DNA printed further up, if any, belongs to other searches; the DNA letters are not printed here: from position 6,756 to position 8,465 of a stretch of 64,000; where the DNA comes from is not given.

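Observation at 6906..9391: Orphan FlhA cytoplasmic-domain paralogue fused to a novel N-terminus, translationally coupled to a double-SIS protein and rph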

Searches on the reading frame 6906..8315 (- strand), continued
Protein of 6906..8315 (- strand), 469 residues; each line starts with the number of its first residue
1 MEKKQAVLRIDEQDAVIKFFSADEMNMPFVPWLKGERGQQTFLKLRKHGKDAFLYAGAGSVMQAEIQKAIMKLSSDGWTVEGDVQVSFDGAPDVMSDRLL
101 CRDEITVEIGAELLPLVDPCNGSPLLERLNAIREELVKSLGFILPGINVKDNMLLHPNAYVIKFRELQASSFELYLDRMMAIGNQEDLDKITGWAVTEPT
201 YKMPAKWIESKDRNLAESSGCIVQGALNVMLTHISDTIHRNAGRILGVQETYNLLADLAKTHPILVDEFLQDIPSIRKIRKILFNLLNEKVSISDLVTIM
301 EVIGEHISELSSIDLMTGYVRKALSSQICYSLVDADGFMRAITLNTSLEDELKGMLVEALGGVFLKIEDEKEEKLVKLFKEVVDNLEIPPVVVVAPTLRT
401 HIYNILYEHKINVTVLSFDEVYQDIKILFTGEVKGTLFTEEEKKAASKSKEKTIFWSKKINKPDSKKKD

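Call 35: find_homologous_proteins(query=P0044, max_evalue=1e-30)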
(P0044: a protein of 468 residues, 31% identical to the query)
Query P0044 (468 aa): 1107 proteins with E <= 1e-30 among 8000 candidates; the best 120 are listed.
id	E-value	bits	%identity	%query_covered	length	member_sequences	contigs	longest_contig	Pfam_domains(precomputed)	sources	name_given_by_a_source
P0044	0.0e+0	1025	100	100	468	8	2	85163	PF00771.26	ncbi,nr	ncbi:MAG: flagellar biosynthesis protein FlhA [Candidatus Eremiobacteraeota bacterium]|nr:flagellar 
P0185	1.6e-141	490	65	74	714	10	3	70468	PF00771.26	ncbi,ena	-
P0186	6.6e-134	465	60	76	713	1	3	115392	PF00771.26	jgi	jgi:flagellar biosynthesis protein FlhA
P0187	4.8e-133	462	61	72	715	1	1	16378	PF00771.26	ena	-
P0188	2.7e-130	453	58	75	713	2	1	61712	PF00771.26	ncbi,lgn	-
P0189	2.4e-127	443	57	72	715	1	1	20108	PF00771.26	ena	-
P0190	3.0e-127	443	58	72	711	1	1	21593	PF00771.26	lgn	-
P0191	8.3e-127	441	57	72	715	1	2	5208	PF00771.26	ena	-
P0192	1.2e-126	441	55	76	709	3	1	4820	PF00771.26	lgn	-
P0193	2.2e-126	440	57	72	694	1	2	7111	PF00771.26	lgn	-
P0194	4.2e-126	439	58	72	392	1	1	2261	PF00771.26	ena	-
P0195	4.5e-126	439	57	74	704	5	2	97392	PF00771.26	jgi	jgi:flagellar biosynthesis protein FlhA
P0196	6.3e-126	439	58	72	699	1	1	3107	PF00771.26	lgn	-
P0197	6.7e-126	438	56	77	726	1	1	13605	PF00771.26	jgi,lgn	-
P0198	1.2e-125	438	58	72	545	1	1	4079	PF00771.26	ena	-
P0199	1.2e-125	438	56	74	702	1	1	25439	PF00771.26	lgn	-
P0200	1.3e-125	437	56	74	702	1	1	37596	PF00771.26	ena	-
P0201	1.4e-125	437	57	73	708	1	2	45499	PF00771.26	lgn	-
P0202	1.5e-125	437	57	72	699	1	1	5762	PF00771.26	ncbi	-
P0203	1.6e-125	437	58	72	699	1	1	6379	PF00771.26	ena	-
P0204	1.7e-125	437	58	72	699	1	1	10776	PF00771.26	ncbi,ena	-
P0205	2.1e-125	437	57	74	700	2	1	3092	PF00771.26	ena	-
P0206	2.1e-125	437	56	75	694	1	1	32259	PF00771.26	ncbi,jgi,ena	jgi:flagellar biosynthesis protein FlhA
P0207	2.2e-125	437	58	72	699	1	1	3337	PF00771.26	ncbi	-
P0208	2.2e-125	437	58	72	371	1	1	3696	PF00771.26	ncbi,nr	ncbi:FHIPEP family type III secretion protein, partial [bacterium]|nr:FHIPEP family type III secreti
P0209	2.3e-125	437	58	72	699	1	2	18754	PF00771.26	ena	-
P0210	2.3e-125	437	58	72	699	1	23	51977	PF00771.26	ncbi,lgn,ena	-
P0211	2.4e-125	437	57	74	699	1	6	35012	PF00771.26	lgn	-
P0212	5.1e-125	436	57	74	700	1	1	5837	PF00771.26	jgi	jgi:flagellar biosynthesis protein FlhA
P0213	6.7e-125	435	58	72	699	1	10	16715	PF00771.26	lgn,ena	-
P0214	8.9e-125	435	57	73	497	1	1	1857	PF00771.26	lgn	-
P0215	9.7e-125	435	57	72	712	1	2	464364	PF00771.26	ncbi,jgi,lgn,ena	jgi:flagellar biosynthesis protein FlhA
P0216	1.0e-124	435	57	72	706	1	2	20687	PF00771.26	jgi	jgi:flagellar biosynthesis protein FlhA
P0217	1.1e-124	434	58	72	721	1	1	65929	PF00771.26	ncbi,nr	ncbi:MAG: flagellar biosynthesis protein FlhA [Chloroflexi bacterium]|nr:flagellar biosynthesis prot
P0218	1.2e-124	434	58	72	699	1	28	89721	PF00771.26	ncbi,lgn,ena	-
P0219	1.2e-124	434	58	72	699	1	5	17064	PF00771.26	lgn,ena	-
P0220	1.2e-124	434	58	72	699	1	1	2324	PF00771.26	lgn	-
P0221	1.3e-124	434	57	72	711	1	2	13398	PF00771.26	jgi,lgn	jgi:flagellar biosynthesis protein FlhA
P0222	1.3e-124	434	57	74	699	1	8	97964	PF00771.26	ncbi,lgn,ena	-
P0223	1.4e-124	434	55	74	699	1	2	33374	PF00771.26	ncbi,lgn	-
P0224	1.7e-124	434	57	72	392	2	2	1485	PF00771.26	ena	-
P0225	1.7e-124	434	57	72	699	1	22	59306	PF00771.26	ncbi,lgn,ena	-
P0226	2.3e-124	433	58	72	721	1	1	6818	PF00771.26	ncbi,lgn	-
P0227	2.5e-124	433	58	74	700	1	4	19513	PF00771.26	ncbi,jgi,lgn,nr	ncbi:MAG: flagellar biosynthesis protein FlhA [Armatimonadetes bacterium]|nr:flagellar biosynthesis 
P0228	2.5e-124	433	56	72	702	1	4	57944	PF00771.26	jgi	jgi:flagellar biosynthesis protein FlhA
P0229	3.1e-124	433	57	73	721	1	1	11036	PF00771.26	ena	-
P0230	3.2e-124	433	57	73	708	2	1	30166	PF00771.26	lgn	-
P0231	3.2e-124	433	54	76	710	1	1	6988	PF00771.26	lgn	-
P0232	4.1e-124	433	57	73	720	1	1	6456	PF00771.26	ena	-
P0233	4.9e-124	432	57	72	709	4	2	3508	PF00771.26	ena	-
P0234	5.0e-124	432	57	73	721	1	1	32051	PF00771.26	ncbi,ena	-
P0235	5.8e-124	432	57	73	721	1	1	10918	PF00771.26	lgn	-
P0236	6.1e-124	432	56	74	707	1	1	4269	PF00771.26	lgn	-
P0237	6.4e-124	432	55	74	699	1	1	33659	PF00771.26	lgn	-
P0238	6.9e-124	432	57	73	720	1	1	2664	PF00771.26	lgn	-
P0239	7.0e-124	432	57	73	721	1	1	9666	PF00771.26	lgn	-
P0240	7.1e-124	432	57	73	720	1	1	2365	PF00771.26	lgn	-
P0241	8.1e-124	432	57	73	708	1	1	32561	PF00771.26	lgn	-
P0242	8.2e-124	432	57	73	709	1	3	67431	PF00771.26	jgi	-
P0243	8.2e-124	432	57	73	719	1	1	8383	PF00771.26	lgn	-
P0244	9.1e-124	431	55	78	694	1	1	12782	PF00771.26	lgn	-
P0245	1.0e-123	431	57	73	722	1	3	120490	PF00771.26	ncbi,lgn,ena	-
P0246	1.1e-123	431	57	72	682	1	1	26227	PF00771.26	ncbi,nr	ncbi:flagellar biosynthesis protein FlhA [bacterium CPR1]|nr:flagellar biosynthesis protein FlhA [ba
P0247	1.2e-123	431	57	72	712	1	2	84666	PF00771.26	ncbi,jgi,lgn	ncbi:MAG: flagellar biosynthesis protein FlhA [Candidatus Xenobia bacterium]|jgi:flagellar biosynthe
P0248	1.2e-123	431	57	72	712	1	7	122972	PF00771.26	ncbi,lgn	-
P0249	1.2e-123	431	57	73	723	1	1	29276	PF00771.26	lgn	-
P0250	1.3e-123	431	57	73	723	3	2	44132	PF00771.26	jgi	-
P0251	1.3e-123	431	58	72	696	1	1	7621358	PF00771.26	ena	-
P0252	1.3e-123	431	57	73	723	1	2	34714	PF00771.26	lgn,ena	-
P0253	1.4e-123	431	57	73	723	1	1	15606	PF00771.26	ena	-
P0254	1.4e-123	431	56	74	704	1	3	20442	PF00771.26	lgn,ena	-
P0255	1.4e-123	431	58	72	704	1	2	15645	PF00771.26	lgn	-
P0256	1.5e-123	431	58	72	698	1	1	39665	PF00771.26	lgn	-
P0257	2.1e-123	430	56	72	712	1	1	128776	PF00771.26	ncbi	-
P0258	2.3e-123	430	56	72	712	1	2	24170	PF00771.26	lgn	-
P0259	2.3e-123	430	55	72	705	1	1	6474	PF00771.26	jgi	-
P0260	2.4e-123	430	57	73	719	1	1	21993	PF00771.26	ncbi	-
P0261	2.5e-123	430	57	73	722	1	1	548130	PF00771.26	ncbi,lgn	-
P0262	2.5e-123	430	57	74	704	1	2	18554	PF00771.26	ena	-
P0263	2.5e-123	430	57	72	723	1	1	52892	PF00771.26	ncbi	-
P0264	2.6e-123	430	57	73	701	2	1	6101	PF00771.26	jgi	jgi:flagellar biosynthesis protein FlhA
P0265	2.9e-123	430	55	72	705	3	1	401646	PF00771.26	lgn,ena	-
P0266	3.2e-123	430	57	74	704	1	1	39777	PF00771.26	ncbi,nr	ncbi:MAG: flagellar biosynthesis protein FlhA [Proteobacteria bacterium]|nr:flagellar biosynthesis p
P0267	3.2e-123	430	55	72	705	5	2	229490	PF00771.26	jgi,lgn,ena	-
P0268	3.3e-123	430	57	72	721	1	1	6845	PF00771.26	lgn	-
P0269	3.3e-123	430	57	73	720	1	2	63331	PF00771.26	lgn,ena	-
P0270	3.4e-123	430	55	72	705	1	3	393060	PF00771.26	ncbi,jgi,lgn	-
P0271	4.9e-123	429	57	73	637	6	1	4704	PF00771.26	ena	-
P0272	5.0e-123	429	56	72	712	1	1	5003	PF00771.26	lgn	-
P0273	5.1e-123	429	55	72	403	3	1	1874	PF00771.26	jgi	-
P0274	5.5e-123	429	56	73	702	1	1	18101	PF00771.26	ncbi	-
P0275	5.6e-123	429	55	74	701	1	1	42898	PF00771.26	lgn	-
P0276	5.8e-123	429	56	72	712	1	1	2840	PF00771.26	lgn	-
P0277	5.8e-123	429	56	73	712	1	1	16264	PF00771.26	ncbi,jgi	jgi:flagellar biosynthesis protein FlhA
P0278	6.7e-123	429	57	73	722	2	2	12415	PF00771.26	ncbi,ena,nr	ncbi:MAG: flagellar biosynthesis protein FlhA [Candidatus Eremiobacteraeota bacterium]|nr:flagellar 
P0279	6.8e-123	429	56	73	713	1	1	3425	PF00771.26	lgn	-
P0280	6.9e-123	428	57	73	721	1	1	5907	PF00771.26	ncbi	-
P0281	7.2e-123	428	57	73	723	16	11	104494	PF00771.26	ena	-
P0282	7.9e-123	428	56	72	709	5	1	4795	PF00771.26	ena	-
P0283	9.0e-123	428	56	73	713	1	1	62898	PF00771.26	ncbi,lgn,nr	ncbi:flagellar biosynthesis protein FlhA [bacterium]|nr:flagellar biosynthesis protein FlhA [bacteri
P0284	9.3e-123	428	56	73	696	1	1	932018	PF00771.26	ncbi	ncbi:MAG: flagellar biosynthesis protein FlhA [Vulcanimicrobiota bacterium]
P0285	9.6e-123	428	56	73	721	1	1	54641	PF00771.26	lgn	-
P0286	9.7e-123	428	56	73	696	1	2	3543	PF00771.26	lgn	-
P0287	1.0e-122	428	56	73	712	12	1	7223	PF00771.26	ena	-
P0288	1.3e-122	428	55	72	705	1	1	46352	PF00771.26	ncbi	-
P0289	1.3e-122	428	56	73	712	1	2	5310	PF00771.26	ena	-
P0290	1.3e-122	428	57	72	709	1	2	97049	PF00771.26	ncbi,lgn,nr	ncbi:MAG: flagellar biosynthesis protein FlhA [Firmicutes bacterium]|nr:flagellar biosynthesis prote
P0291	1.3e-122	428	57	72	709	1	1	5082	PF00771.26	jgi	jgi:flagellar biosynthesis protein FlhA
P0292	1.3e-122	428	55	72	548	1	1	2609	PF00771.26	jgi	jgi:flagellar biosynthesis protein FlhA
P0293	1.3e-122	428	56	73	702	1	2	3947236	PF00771.26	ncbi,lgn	ncbi:MAG: flagellar biosynthesis protein FlhA [Vulcanimicrobiota bacterium]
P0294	1.3e-122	428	56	73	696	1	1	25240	PF00771.26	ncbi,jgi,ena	jgi:flagellar biosynthesis protein FlhA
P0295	1.3e-122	428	56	73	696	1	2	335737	PF00771.26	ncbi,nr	ncbi:MAG: flagellar biosynthesis protein FlhA [Candidatus Eremiobacteraeota bacterium]|nr:flagellar 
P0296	1.4e-122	427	56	73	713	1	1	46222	PF00771.26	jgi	jgi:flagellar biosynthesis protein FlhA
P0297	1.5e-122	427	56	73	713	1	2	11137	PF00771.26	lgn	-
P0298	1.6e-122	427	56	73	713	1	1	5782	PF00771.26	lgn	-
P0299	1.6e-122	427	55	72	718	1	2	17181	PF00771.26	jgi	-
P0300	1.8e-122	427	56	73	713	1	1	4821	PF00771.26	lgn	-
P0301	1.8e-122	427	56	72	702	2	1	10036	PF00771.26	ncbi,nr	ncbi:MAG: flagellar biosynthesis protein FlhA [Firmicutes bacterium]|nr:flagellar biosynthesis prote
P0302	1.8e-122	427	56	73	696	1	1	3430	PF00771.26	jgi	jgi:flagellar biosynthesis protein FlhA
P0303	1.9e-122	427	56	73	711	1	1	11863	PF00771.26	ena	-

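Call 36: find_encoding_contigs(protein=P0185, flank=10000, max_places=6)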
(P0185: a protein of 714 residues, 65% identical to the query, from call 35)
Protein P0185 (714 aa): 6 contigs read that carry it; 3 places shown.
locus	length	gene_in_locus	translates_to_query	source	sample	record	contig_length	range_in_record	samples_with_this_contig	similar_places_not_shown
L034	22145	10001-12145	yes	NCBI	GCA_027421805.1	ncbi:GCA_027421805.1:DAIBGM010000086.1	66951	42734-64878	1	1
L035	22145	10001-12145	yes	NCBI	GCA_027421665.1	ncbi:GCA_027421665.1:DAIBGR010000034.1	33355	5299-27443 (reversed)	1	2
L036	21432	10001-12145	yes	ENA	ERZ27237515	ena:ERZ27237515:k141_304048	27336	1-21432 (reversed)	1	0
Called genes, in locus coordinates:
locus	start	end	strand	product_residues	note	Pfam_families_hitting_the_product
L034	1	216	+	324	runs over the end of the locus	PF03448:MgtE_N (faint), PF14841:FliG_M (weak), PF14842:FliG_N, PF14841:FliG_M, PF14842:FliG_N (weak), PF01706:FliG_C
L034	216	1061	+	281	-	PF28068:Scy (weak), PF02108:FliH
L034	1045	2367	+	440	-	PF02874:ATP-synt_ab_N, PF00006:ATP-synt_ab, PF18269:T3SS_ATPase_C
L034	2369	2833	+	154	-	PF02050:FliJ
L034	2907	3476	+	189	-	PF13406:SLT_2 (faint), PF01464:SLT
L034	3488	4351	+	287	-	PF02120:Flg_hook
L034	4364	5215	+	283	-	-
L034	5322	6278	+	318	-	PF02154:FliM, PF01052:FliMN_C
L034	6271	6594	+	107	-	PF28396:SepQ_C, PF01052:FliMN_C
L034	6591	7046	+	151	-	PF04347:FliO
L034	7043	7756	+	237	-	PF00813:FliP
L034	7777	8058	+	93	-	PF01313:Bac_export_3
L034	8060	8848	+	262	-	PF01311:Bac_export_1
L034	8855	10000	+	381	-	PF01312:Bac_export_2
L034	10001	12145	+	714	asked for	PF00771:FHIPEP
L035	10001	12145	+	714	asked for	PF00771:FHIPEP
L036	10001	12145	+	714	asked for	PF00771:FHIPEP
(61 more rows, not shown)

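Call 38: find_encoding_contigs(protein=P0247, flank=2000, max_places=4)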
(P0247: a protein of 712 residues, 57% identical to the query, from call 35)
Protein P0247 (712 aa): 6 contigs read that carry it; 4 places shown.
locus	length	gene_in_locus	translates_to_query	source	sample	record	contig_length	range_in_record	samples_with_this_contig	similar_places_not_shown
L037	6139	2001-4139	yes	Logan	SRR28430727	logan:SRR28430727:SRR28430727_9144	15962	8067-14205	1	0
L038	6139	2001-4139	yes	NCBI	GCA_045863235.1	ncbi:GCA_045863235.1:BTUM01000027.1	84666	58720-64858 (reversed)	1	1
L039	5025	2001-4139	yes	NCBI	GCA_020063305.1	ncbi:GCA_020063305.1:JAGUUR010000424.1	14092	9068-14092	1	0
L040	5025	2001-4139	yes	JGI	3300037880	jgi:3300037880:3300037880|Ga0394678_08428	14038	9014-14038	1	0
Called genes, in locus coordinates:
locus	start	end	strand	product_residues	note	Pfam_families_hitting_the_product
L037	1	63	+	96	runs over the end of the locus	PF01313:Bac_export_3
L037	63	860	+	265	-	PF01311:Bac_export_1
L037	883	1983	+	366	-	PF01312:Bac_export_2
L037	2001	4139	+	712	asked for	PF00771:FHIPEP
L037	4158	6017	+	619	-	PF02574:S-methyl_trans, PF02219:MTHFR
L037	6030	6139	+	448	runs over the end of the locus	PF00202:Aminotran_3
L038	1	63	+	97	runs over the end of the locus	PF01313:Bac_export_3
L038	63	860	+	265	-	PF01311:Bac_export_1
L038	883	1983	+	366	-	PF01312:Bac_export_2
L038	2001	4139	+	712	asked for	PF00771:FHIPEP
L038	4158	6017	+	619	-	PF02574:S-methyl_trans, PF02219:MTHFR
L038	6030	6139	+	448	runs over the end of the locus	PF00202:Aminotran_3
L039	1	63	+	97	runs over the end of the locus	PF01313:Bac_export_3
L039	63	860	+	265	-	PF01311:Bac_export_1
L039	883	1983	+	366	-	PF01312:Bac_export_2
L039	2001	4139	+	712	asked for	PF00771:FHIPEP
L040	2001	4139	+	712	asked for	PF00771:FHIPEP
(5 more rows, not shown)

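Call 39: find_encoding_contigs(protein=P0293, flank=2000, max_places=4)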
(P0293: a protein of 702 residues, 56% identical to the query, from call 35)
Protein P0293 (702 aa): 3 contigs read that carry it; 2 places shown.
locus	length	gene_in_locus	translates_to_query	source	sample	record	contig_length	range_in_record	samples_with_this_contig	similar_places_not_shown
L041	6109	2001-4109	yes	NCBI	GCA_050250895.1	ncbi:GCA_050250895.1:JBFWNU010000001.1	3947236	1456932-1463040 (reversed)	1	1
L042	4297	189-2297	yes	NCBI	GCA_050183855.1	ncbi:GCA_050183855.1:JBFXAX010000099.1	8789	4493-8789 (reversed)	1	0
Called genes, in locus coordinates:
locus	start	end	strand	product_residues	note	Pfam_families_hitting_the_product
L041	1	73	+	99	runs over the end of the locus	PF01313:Bac_export_3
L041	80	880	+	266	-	PF01311:Bac_export_1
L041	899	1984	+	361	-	PF01312:Bac_export_2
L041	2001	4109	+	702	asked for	PF00771:FHIPEP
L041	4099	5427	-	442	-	PF00989:PAS, PF13188:PAS_8 (weak), PF08448:PAS_4, PF13426:PAS_9, PF07730:HisKA_3, PF02518:HATPase_c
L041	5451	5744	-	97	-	-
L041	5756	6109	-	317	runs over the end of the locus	-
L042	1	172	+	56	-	PF01312:Bac_export_2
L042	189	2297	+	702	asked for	PF00771:FHIPEP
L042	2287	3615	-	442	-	PF00989:PAS, PF13188:PAS_8 (weak), PF08448:PAS_4, PF13426:PAS_9, PF07730:HisKA_3, PF02518:HATPase_c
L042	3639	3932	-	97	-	-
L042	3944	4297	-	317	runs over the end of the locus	-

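Call 40: find_encoding_contigs(protein=P0295, flank=2000, max_places=4)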
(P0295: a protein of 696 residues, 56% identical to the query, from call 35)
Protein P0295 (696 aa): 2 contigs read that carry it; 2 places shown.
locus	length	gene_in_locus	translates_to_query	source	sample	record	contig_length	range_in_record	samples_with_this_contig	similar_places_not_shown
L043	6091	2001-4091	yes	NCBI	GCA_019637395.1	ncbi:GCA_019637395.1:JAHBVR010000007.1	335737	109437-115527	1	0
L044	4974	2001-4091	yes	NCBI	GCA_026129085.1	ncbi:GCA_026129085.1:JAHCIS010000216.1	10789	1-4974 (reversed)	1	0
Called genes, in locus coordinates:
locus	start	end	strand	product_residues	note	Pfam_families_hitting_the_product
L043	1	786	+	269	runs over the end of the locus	PF01311:Bac_export_1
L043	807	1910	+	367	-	PF01312:Bac_export_2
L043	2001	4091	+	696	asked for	PF00771:FHIPEP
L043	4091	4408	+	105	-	PF01313:Bac_export_3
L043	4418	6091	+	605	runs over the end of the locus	PF02574:S-methyl_trans, PF02219:MTHFR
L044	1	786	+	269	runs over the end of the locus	PF01311:Bac_export_1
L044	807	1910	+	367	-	PF01312:Bac_export_2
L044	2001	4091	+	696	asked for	PF00771:FHIPEP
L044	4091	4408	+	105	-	PF01313:Bac_export_3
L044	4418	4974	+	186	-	PF02574:S-methyl_trans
